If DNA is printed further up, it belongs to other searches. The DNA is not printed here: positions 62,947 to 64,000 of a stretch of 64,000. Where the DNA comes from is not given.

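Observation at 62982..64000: Edge ORF missing from the ORF track: strongly signalled secreted protein of unknown family right after the T2SS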

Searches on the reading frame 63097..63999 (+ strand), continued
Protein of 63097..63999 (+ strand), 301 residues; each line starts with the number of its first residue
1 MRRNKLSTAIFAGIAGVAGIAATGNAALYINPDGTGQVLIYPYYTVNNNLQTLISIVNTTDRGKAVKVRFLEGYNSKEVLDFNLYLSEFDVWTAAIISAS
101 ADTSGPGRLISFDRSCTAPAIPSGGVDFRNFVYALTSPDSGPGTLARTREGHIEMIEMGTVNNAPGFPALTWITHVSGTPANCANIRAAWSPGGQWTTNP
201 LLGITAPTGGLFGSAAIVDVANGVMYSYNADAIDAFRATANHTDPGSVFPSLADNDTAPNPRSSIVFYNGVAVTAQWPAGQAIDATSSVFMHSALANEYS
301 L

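Call 47: find_related_loci(query=A1, collection=genome_contigs, flank=6000)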
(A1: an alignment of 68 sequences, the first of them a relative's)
Query A1 (496 aa) in genome_contigs; peptide patterns used: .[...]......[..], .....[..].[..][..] (x = any residue, [..] = any of these).
599 stretches matched a pattern (row limit reached: there are more); 593 encode a relative of the query (tblastn E <= 1e-3); the best 80 are kept; 80 distinct loci.
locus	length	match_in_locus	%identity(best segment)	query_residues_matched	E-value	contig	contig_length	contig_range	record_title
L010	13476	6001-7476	85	1-494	0e+0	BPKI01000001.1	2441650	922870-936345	MAG: Xanthomonadales bacterium KatS3mg125 DNA, contig_1744, whole genome shotgun sequence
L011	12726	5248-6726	71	1-496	0e+0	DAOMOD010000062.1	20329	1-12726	MAG TPA_asm: Lysobacteraceae bacterium isolate AMR_MDS_5895 NODE_1188_length_20329_cov_4.440219, whole genome shotgun se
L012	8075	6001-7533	53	1-492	2e-149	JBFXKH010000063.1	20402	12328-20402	MAG: Lysobacterales bacterium isolate CA_2019_TPIn_70 NODE_8596_length_20402_cov_6.201480_TPIn, whole genome shotgun seq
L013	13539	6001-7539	50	1-492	4e-143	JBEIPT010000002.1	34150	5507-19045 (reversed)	MAG: Lysobacteraceae bacterium isolate Sample-106-S6-bin-77 Sample_106_S6-bin_77-k141_642278, whole genome shotgun seque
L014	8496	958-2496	50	1-494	2e-141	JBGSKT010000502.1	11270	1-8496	MAG: Lysobacterales bacterium isolate JTS-AC188 k141_1581339, whole genome shotgun sequence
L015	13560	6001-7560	49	1-491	4e-141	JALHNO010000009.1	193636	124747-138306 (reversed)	MAG: Proteobacteria bacterium isolate Bin_66_1 c_000000000446, whole genome shotgun sequence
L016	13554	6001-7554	49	1-491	5e-137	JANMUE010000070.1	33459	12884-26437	MAG: Lysobacterales bacterium isolate SOY_29_concoct_220_sub SOY_29_k141_2885841, whole genome shotgun sequence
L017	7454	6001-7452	49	1-484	6e-136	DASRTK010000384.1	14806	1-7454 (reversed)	MAG TPA_asm: Rudaea sp. isolate SMAG_U6995 k141_261198, whole genome shotgun sequence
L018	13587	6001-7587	48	1-491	4e-132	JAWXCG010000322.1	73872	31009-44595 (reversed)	MAG: Pseudomonadota bacterium isolate P2IB.100 k99_1876243, whole genome shotgun sequence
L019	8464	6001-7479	48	1-494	5e-131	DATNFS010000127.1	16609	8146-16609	MAG TPA_asm: Rudaea sp. isolate SMAG_U11301 k141_532226, whole genome shotgun sequence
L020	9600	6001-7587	47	1-491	2e-130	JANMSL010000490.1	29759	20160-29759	MAG: Lysobacterales bacterium isolate SOY_29_metabat_426_sub SOY_29_k141_2329200, whole genome shotgun sequence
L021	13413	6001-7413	47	1-493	9e-131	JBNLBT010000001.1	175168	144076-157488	MAG: Marinicellaceae bacterium isolate C2.bin.21.strict NODE_1_length_175168_cov_3.635504, whole genome shotgun sequence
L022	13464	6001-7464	49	1-491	7e-128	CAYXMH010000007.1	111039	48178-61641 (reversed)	MAG TPA_asm: uncultured Rhodanobacteraceae bacterium isolate SRP278252_co2_209 genome assembly, contig: NODE_236_length_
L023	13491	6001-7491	48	1-491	4e-127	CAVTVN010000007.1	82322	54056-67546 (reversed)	MAG: uncultured Gammaproteobacteria bacterium isolate MFD04967.bin.2.121 genome assembly, contig: contig_29656, whole ge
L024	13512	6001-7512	46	1-494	2e-126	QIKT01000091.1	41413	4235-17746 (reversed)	MAG: Oceanospirillales bacterium isolate SZUA-38 Ga0063293_10000306, whole genome shotgun sequence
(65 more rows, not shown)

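Call 68: search_protein_families(library=ncbifam, proteins=[L002:12835-13794:+, L006:13083-13931:+, L003:12968-13930:+, L002:11707-12810:+, L001:3938-5242:+, L003:11716-12330:+, L002:9086-9697:+, L003:9421-9858:+], max_evalue=0.1)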
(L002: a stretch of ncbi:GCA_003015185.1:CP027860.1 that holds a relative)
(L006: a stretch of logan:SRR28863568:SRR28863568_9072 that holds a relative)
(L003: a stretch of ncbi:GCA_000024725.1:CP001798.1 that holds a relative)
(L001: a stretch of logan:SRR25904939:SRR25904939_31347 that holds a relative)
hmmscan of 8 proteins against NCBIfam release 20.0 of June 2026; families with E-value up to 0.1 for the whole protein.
L002:12835-13794:+ (319 aa): 10 families
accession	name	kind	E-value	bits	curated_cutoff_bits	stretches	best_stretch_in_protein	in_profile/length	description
NF000809.0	PRK00059.1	equivalog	1.2e-24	87.3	303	1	109-287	164-333/336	peptidylprolyl isomerase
NF002824.0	PRK02998.1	subfamily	4.2e-16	59.2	360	1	134-277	128-256/283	peptidylprolyl isomerase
NF002846.0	PRK03095.1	equivalog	2.3e-14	53.6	361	1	164-265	145-243/287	peptidylprolyl isomerase PrsA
TIGR02933.1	nifM_nitrog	equivalog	2.6e-13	50.4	168.2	1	80-273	61-251/256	nitrogen fixation protein NifM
NF002827.0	PRK03002.1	equivalog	1.1e-12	47.6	343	1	135-267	131-248/285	peptidylprolyl isomerase PrsA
NF008054.0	PRK10788.1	equivalog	1.2e-12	47.4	493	1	124-265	252-381/626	peptidylprolyl isomerase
NF008038.0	PRK10770.1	equivalog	2.4e-11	43.1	394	1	143-242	285-383/431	peptidylprolyl isomerase SurA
NF003356.0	PRK04405.1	subfamily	1.3e-07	31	339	1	162-267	155-259/299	peptidylprolyl isomerase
NF003700.0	PRK05313.1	equivalog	0.064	11.7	440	1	155-213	32-90/452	hypothetical protein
NF003578.0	PRK05248.2-3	equivalog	0.075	13.2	206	0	58-123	33-98/122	hypothetical protein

L006:13083-13931:+ (282 aa): 10 families
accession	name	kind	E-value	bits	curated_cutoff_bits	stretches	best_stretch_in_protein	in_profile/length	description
NF000809.0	PRK00059.1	equivalog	4.2e-17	62.5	303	1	107-240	197-323/336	peptidylprolyl isomerase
NF002846.0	PRK03095.1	equivalog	3.6e-14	52.9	361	1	127-229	145-245/287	peptidylprolyl isomerase PrsA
NF002827.0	PRK03002.1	equivalog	1.9e-13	50.1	343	1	109-229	139-248/285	peptidylprolyl isomerase PrsA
NF002824.0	PRK02998.1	subfamily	5.5e-13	48.9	360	1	108-231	136-248/283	peptidylprolyl isomerase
NF008038.0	PRK10770.1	equivalog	4.8e-12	45.4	394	1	108-201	286-380/431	peptidylprolyl isomerase SurA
TIGR02933.1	nifM_nitrog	equivalog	2.6e-11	43.9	168.2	1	44-236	61-252/256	nitrogen fixation protein NifM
NF008054.0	PRK10788.1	equivalog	5.4e-10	38.6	493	1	134-226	289-380/626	peptidylprolyl isomerase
NF003356.0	PRK04405.1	subfamily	2.3e-07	30.2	339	1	108-230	146-260/299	peptidylprolyl isomerase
TIGR02925.1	cis_trans_EpsD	equivalog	1.5e-05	24.8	108.9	1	2-97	37-129/232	EpsD family peptidyl-prolyl cis-trans isomerase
NF011969.0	PRK15441.1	equivalog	0.014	15.8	127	1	136-200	25-88/93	peptidylprolyl isomerase PpiC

L003:12968-13930:+ (320 aa): 10 families
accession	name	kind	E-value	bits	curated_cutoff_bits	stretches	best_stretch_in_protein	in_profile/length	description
NF000809.0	PRK00059.1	equivalog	1.5e-26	93.6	303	1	135-296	180-334/336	peptidylprolyl isomerase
NF002846.0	PRK03095.1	equivalog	1.6e-21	77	361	1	142-269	126-240/287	peptidylprolyl isomerase PrsA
NF008054.0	PRK10788.1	equivalog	4.4e-21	75.2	493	2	137-270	257-379/626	peptidylprolyl isomerase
NF002824.0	PRK02998.1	subfamily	1.3e-20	73.9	360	1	149-284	133-256/283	peptidylprolyl isomerase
NF002827.0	PRK03002.1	equivalog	1.4e-18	66.9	343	1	148-273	135-247/285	peptidylprolyl isomerase PrsA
TIGR02933.1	nifM_nitrog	equivalog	1.6e-16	61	168.2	1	111-269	87-244/256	nitrogen fixation protein NifM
NF008038.0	PRK10770.1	equivalog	3e-11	42.8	394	1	150-249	284-383/431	peptidylprolyl isomerase SurA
NF003356.0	PRK04405.1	subfamily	3.5e-09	36.2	339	1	131-248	127-235/299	peptidylprolyl isomerase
NF011969.0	PRK15441.1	equivalog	0.00016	22.1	127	1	154-247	8-90/93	peptidylprolyl isomerase PpiC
NF003229.0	PRK04195.1-5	equivalog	0.058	12.1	280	0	272-317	165-206/413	replication factor C large subunit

L002:11707-12810:+ (367 aa): 0 families

L001:3938-5242:+ (434 aa): 1 family
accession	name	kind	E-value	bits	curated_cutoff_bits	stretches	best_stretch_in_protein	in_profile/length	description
TIGR02543.1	List_Bact_rpt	repeat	0.047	14.1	20.95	0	123-150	8-40/44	TIGR02543 family repeat protein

L003:11716-12330:+ (204 aa): 0 families

L002:9086-9697:+ (203 aa): 1 family
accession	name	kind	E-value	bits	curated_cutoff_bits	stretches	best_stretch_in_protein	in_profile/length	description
NF047847.2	SS_mature_LptM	equivalog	0.034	14.2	27.7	1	1-22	1-21/31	LPS translocon maturation chaperone LptM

L003:9421-9858:+ (145 aa): 0 families

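Call 72: fold_search(model_id=the predicted structure, library=viral)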
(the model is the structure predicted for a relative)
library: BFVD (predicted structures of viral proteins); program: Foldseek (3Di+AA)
matches with E <= 10: 732; with E <= 0.001: 0
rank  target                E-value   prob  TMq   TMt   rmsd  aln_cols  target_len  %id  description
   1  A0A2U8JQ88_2          2.3e-02  0.08  0.13  0.06  21.1       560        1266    7  Genome polyprotein [Renmark bee virus 5]
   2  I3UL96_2              2.4e-02  0.06  0.14  0.06  29.5       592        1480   11  (no name in the UniProt tables at hand)
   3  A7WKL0                3.2e-02  0.15  0.16  0.24  22.2       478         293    8  Uncharacterized protein [Betalipothrixvirus pozzuoliense]
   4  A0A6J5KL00            3.2e-02  0.08  0.14  0.06  21.9       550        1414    9  Concanavalin A-like lectin/glucanases superfamily [uncultured Caudovirales phage]
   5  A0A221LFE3            4.2e-02  0.06  0.14  0.09  23.7       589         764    7  Putative polyprotein (Fragment) [Barns Ness beadlet anemone picorna-like virus 1]
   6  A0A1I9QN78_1          5.0e-02  0.01  0.08  0.05  29.2       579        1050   10  (no name in the UniProt tables at hand)
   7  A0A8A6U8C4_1          5.2e-02  0.06  0.12  0.06  24.1       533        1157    8  Genome polyprotein [Poaceae Liege virus 1]
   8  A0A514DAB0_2          5.5e-02  0.02  0.08  0.04  29.4       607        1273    8  Genome polyprotein [Picornavirales sp.]
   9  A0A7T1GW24            5.9e-02  0.03  0.11  0.07  26.7       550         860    8  Polyprotein 2 [Scotland dicistro-like virus]
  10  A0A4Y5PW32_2          6.2e-02  0.04  0.12  0.05  27.4       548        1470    7  Genome polyprotein [Posavirus 12]
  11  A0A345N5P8            6.2e-02  0.02  0.09  0.09  37.0       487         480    9  (no name in the UniProt tables at hand)
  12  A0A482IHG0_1          6.6e-02  0.08  0.14  0.10  21.8       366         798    9  (no name in the UniProt tables at hand)
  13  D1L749                6.9e-02  0.03  0.11  0.08  26.6       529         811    9  Genome polyprotein (Fragment) [Salivirus NG-F1]
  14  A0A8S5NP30            7.7e-02  0.35  0.14  0.40  10.2       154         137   12  Uncharacterized protein [Myoviridae sp. ct2th6]
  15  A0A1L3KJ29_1          7.7e-02  0.02  0.09  0.05  25.6       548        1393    9  (no name in the UniProt tables at hand)
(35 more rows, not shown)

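Call 88: search_protein_representatives(alignment_id=A1)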
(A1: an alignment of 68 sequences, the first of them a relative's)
Query: 68 sequences, 486 profile positions. Proteins with E-value up to 0.001 (for the whole library): 4438; up to 1e-10: 3516; up to 1e-30: 2209. The best 150 are listed.
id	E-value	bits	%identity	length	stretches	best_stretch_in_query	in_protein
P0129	2.0e-240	815.3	-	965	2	23-482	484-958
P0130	5.1e-226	767.7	-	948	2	28-484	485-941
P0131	1.0e-222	756.8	-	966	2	25-483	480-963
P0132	1.1e-215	733.7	-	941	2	24-483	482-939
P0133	3.0e-213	725.6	-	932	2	27-483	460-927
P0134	3.1e-213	725.6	-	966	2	20-480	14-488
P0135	5.7e-202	688.4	-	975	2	19-482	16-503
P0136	1.0e-200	684.3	-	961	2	21-483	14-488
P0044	6.2e-200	681.7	-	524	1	1-482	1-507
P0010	1.1e-197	674.2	-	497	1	4-484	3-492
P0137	1.3e-196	670.7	-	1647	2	28-482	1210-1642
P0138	2.0e-196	670.2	-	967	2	25-481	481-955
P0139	5.0e-191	652.3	-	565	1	1-483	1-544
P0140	1.1e-187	641.3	-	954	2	26-475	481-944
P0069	4.8e-184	629.3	-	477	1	1-484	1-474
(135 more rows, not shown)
